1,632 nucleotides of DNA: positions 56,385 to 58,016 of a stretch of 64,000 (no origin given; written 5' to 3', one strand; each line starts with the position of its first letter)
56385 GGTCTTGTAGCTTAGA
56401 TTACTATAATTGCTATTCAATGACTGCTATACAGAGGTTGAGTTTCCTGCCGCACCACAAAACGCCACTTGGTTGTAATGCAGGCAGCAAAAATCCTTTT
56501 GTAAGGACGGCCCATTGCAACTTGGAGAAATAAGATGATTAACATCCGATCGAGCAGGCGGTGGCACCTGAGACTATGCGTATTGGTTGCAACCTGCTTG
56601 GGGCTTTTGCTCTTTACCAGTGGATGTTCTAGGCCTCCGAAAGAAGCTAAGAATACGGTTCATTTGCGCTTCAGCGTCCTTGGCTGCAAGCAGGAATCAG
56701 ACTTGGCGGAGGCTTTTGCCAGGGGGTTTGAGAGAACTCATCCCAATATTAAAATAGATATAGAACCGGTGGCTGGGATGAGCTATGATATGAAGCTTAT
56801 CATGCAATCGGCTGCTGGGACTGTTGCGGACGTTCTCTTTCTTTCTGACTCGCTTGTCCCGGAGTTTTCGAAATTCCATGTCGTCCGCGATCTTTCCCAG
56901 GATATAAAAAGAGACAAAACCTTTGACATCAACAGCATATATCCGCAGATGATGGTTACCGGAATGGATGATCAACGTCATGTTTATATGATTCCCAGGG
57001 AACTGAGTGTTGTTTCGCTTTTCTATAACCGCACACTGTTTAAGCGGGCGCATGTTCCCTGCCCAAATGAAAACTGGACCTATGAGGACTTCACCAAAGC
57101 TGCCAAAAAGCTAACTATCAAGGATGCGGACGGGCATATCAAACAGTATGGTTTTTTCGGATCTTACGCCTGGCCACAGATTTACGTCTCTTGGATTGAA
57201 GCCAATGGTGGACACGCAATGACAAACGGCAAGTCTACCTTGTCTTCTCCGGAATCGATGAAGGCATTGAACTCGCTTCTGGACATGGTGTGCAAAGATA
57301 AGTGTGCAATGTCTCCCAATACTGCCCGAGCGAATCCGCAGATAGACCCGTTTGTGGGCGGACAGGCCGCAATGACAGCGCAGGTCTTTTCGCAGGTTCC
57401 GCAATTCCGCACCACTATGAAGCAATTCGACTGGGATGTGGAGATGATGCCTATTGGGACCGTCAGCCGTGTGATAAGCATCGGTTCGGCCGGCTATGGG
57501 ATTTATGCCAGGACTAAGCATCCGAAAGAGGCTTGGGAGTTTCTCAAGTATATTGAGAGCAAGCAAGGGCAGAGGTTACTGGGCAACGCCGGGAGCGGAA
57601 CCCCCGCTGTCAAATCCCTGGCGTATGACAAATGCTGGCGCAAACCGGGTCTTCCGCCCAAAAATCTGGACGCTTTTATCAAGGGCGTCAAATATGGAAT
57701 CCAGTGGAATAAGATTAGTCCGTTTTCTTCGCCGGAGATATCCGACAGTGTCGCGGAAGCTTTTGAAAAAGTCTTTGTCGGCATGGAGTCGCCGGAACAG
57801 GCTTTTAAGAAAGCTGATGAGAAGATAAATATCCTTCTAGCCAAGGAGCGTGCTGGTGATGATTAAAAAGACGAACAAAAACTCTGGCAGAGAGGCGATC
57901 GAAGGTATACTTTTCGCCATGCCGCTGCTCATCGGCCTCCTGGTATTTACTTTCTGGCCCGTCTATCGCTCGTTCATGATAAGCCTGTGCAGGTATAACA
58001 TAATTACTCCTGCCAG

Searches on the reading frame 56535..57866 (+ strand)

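Call 5: search_protein_families(library=pfam, proteins=[window:56535-57866:+])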
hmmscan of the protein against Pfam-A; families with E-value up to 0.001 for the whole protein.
window:56535-57866:+ (443 aa): 2 families
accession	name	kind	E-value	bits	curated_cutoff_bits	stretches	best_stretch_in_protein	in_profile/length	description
PF01547.30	SBP_bac_1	-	7.7e-28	98.8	26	1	58-346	11-306/307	Bacterial extracellular solute-binding protein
PF13416.11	SBP_bac_8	-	5.1e-21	76.1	27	1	63-370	4-274/279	Bacterial extracellular solute-binding protein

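Call 6: search_protein_families(library=ncbifam, proteins=[window:56535-57866:+])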
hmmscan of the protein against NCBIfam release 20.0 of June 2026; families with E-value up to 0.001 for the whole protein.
window:56535-57866:+ (443 aa): 3 families
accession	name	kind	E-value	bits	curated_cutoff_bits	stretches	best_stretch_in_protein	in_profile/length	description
NF053763.1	ABCarbgalBndGanS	equivalog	4.4e-09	35.6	700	1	52-217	47-192/420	galactooligosaccharide ABC transporter substrate-binding protein GanS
NF008211.0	PRK10974.1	equivalog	3.4e-06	25.9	411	1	130-437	117-433/439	sn-glycerol-3-phosphate ABC transporter substrate-binding protein UgpB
TIGR03850.1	bind_CPR_0540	equivalog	8.8e-06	24.6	299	1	18-280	9-274/437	carbohydrate ABC transporter substrate-binding protein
